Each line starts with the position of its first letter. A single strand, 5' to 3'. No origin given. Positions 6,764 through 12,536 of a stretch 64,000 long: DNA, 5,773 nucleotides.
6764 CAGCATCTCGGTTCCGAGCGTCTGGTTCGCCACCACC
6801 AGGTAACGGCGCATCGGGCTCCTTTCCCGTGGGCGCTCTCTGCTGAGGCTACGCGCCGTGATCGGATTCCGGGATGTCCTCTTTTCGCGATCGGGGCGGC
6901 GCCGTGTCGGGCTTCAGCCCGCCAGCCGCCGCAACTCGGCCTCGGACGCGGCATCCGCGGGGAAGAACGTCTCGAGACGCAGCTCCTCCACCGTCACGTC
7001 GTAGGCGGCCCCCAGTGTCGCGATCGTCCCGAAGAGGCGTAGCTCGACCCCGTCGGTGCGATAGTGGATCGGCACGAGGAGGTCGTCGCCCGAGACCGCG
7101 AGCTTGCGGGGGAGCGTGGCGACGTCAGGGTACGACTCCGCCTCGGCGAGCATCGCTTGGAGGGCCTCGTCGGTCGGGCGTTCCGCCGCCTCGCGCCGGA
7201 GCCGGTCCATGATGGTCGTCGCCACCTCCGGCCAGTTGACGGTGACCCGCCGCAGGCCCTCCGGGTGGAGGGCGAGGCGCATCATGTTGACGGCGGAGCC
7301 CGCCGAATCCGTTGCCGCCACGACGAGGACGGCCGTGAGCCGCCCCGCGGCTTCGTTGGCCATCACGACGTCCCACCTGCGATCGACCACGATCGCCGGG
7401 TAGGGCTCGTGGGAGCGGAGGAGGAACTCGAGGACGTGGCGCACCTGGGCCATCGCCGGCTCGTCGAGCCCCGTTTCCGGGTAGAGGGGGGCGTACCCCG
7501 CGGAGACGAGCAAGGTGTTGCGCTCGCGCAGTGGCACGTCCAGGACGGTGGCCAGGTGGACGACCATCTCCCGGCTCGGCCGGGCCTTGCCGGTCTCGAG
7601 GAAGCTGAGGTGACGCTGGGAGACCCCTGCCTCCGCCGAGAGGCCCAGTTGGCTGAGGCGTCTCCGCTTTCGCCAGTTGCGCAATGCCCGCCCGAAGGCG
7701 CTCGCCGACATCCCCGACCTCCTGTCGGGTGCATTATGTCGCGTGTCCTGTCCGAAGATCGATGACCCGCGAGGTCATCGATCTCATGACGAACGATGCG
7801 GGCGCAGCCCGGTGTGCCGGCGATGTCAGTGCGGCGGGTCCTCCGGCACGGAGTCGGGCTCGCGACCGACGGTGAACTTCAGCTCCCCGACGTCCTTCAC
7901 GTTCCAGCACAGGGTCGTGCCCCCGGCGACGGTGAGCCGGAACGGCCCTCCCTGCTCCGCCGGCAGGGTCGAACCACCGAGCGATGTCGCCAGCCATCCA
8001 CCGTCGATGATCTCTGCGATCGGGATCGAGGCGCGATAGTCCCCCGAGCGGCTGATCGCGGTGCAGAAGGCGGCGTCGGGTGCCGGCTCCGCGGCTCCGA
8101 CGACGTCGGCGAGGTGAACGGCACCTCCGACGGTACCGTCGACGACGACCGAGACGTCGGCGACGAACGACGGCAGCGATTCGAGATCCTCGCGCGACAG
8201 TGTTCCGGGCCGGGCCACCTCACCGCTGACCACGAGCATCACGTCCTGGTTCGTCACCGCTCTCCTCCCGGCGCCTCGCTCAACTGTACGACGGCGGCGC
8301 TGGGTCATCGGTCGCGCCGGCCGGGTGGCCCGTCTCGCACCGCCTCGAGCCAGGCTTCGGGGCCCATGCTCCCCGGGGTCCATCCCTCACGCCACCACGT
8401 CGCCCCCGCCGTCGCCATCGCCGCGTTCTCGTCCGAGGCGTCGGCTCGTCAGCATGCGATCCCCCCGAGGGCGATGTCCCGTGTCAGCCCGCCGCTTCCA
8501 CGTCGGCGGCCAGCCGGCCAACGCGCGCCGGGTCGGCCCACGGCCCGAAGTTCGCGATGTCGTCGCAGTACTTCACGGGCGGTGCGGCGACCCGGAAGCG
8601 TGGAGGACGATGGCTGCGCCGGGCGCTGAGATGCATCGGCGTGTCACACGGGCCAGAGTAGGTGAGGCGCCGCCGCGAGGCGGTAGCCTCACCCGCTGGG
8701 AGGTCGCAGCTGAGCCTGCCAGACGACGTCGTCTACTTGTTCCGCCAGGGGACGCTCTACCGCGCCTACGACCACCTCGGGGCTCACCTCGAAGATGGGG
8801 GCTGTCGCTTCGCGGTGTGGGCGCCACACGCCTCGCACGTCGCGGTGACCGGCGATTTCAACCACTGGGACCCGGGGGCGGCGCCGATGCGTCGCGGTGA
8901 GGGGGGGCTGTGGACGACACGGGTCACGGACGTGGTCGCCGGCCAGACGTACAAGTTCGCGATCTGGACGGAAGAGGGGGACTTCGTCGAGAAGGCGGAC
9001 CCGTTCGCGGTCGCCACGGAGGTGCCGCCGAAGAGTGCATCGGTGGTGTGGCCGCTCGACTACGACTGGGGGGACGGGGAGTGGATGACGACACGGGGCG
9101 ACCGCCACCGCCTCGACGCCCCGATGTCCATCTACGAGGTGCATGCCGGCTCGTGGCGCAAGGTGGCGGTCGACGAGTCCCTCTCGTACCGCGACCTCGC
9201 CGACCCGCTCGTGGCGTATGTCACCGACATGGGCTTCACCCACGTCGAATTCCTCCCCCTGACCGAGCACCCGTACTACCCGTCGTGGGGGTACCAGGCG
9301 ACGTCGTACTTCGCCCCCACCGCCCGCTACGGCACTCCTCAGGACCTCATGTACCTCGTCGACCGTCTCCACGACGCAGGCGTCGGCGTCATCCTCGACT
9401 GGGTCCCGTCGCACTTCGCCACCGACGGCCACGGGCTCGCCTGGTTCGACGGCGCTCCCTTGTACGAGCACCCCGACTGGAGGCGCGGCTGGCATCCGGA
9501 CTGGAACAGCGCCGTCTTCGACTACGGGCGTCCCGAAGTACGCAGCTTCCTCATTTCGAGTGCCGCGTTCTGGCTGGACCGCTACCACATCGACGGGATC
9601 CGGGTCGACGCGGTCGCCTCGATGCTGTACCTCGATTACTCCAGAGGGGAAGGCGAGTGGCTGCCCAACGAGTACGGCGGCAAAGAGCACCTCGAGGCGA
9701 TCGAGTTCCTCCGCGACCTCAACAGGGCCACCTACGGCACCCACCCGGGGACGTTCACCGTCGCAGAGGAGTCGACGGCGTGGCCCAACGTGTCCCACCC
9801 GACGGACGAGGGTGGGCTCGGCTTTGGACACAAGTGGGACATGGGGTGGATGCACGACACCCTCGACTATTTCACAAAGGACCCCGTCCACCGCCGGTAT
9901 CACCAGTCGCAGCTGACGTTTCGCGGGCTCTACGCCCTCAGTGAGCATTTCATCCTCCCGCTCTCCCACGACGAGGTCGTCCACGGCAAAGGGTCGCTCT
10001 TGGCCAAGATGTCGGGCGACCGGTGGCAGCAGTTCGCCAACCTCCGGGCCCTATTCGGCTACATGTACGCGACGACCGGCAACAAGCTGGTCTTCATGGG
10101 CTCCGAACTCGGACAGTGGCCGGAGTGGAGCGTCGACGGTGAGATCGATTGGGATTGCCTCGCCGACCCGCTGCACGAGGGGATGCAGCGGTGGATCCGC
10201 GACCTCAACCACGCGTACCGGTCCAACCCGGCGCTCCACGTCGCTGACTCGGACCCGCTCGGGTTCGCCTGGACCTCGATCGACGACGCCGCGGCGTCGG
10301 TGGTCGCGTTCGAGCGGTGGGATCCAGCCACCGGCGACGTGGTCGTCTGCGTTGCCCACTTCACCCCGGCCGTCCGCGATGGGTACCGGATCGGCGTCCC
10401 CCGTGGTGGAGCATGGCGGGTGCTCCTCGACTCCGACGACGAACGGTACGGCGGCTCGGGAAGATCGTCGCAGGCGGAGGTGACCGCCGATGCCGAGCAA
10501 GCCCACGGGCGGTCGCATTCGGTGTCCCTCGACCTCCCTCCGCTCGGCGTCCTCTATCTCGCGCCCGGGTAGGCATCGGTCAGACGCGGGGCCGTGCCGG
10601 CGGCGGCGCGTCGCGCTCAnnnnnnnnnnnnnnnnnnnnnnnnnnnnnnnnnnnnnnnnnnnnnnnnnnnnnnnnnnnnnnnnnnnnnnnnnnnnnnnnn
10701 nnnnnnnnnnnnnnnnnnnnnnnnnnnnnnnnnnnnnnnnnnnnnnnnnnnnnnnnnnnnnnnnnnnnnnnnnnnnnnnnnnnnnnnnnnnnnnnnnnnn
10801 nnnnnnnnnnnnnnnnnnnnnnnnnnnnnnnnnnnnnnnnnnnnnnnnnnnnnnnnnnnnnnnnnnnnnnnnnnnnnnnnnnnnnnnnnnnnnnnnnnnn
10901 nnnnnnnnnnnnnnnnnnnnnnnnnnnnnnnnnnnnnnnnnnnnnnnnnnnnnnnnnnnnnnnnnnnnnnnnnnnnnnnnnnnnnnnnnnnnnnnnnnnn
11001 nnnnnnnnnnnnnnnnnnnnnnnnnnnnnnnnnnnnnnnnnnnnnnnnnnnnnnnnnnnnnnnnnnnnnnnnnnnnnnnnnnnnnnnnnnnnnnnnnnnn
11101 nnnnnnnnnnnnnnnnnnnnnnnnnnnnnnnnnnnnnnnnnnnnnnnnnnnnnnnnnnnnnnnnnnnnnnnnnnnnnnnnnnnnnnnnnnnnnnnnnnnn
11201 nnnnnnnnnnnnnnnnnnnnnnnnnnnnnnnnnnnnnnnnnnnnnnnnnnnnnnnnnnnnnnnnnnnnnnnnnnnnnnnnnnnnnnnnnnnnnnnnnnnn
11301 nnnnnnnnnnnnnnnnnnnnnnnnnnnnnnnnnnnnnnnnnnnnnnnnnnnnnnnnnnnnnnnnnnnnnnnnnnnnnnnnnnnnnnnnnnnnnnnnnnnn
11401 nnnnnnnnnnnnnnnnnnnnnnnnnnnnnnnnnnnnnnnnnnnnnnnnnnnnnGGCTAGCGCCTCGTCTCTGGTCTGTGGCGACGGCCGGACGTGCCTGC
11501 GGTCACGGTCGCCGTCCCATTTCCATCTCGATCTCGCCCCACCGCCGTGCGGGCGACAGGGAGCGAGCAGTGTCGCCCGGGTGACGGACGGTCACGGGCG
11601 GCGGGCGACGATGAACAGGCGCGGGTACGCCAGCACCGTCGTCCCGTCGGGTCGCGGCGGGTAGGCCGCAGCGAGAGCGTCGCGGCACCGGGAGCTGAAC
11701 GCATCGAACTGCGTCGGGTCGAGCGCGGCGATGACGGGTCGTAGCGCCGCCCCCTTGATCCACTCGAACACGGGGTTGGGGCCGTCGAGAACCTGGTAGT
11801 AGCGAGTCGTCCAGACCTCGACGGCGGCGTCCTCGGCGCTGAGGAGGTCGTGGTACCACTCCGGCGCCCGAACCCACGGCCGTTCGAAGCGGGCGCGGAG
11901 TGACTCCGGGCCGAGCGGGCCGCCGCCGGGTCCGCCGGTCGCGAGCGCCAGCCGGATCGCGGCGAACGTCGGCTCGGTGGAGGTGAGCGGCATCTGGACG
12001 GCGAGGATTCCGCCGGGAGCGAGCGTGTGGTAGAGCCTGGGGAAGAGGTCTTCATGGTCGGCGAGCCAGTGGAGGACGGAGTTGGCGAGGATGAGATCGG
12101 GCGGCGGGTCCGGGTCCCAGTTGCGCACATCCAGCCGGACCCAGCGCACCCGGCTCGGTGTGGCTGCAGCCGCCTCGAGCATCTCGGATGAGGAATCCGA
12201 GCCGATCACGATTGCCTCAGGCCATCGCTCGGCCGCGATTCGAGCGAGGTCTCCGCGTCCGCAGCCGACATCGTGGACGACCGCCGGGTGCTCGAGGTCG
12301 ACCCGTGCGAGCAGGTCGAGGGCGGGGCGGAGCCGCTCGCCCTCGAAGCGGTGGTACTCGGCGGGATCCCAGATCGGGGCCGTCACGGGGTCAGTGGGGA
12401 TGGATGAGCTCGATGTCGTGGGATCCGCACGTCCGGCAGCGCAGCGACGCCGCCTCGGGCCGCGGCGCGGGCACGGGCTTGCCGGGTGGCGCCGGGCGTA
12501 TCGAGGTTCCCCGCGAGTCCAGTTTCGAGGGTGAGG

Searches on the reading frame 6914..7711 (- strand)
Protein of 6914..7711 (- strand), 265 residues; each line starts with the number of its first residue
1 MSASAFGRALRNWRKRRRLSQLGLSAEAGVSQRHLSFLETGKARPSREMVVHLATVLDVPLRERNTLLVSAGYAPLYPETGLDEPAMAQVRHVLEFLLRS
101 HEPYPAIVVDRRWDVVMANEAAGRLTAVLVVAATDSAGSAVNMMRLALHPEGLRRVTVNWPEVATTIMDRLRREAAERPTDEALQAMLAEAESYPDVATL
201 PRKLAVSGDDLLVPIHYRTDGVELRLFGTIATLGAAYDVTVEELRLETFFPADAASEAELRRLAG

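Call 20: search_protein_families(library=pfam, proteins=[window:6914-7711:-], max_evalue=0.001)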
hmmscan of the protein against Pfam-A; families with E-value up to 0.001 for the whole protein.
window:6914-7711:- (265 aa): 4 families
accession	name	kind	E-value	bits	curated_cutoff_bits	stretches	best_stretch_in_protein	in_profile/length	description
PF17765.7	MLTR_LBD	-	3.8e-34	118.6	26.3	1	90-263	1-168/168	MmyB-like transcription regulator ligand binding domain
PF01381.28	HTH_3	-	6e-11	42.7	23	1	10-63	1-54/55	Helix-turn-helix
PF13560.12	HTH_31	-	7.5e-11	42.6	27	1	5-67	1-64/64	Helix-turn-helix domain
PF12844.13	HTH_19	-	0.0002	21.6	30.2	1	7-60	1-54/64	Helix-turn-helix domain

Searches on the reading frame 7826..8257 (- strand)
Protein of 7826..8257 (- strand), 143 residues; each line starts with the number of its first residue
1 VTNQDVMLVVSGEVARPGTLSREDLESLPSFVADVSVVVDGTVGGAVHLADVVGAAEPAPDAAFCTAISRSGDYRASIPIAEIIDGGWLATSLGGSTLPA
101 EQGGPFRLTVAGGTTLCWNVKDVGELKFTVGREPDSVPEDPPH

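Call 20: search_protein_families(library=pfam, proteins=[window:7826-8257:-], max_evalue=0.001)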
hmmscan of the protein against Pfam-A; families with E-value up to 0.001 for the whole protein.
window:7826-8257:- (143 aa): 1 family
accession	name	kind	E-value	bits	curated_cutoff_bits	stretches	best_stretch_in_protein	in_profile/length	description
PF00174.25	Oxidored_molyb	-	1.1e-11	45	24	1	47-129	74-161/169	Oxidoreductase molybdopterin binding domain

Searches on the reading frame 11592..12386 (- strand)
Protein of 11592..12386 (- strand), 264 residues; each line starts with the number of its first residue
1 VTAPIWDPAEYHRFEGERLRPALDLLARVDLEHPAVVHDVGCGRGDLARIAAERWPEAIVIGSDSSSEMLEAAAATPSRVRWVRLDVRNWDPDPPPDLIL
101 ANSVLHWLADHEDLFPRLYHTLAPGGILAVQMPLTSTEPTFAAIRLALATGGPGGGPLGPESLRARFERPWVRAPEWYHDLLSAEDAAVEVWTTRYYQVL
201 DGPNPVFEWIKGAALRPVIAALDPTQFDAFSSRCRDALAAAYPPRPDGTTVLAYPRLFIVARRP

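Call 21: search_protein_families(library=pfam, proteins=[window:11592-12386:-], max_evalue=0.001)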
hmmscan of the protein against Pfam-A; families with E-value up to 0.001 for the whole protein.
window:11592-12386:- (264 aa): 7 families
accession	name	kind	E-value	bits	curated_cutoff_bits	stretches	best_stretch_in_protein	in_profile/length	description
PF13649.12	Methyltransf_25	-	4.4e-15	56.6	27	1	37-126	1-97/97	Methyltransferase domain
PF08242.18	Methyltransf_12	-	1.2e-14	55.2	30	1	39-128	2-98/98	Methyltransferase domain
PF13489.12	Methyltransf_23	-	7.3e-14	52.3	27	1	14-142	4-124/164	Methyltransferase domain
PF08241.18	Methyltransf_11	-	1.9e-12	48.1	21.2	1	39-129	2-94/95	Methyltransferase domain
PF13847.12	Methyltransf_31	-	5.7e-08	33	27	1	36-133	6-112/145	Methyltransferase domain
PF00891.24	Methyltransf_2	-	3.5e-05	23.7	22.3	1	24-131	53-166/210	O-methyltransferase domain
PF24675.1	NpmA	-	0.00038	20.2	60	1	29-76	19-66/214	16S rRNA (adenine(1408)-N(1))-methyltransferase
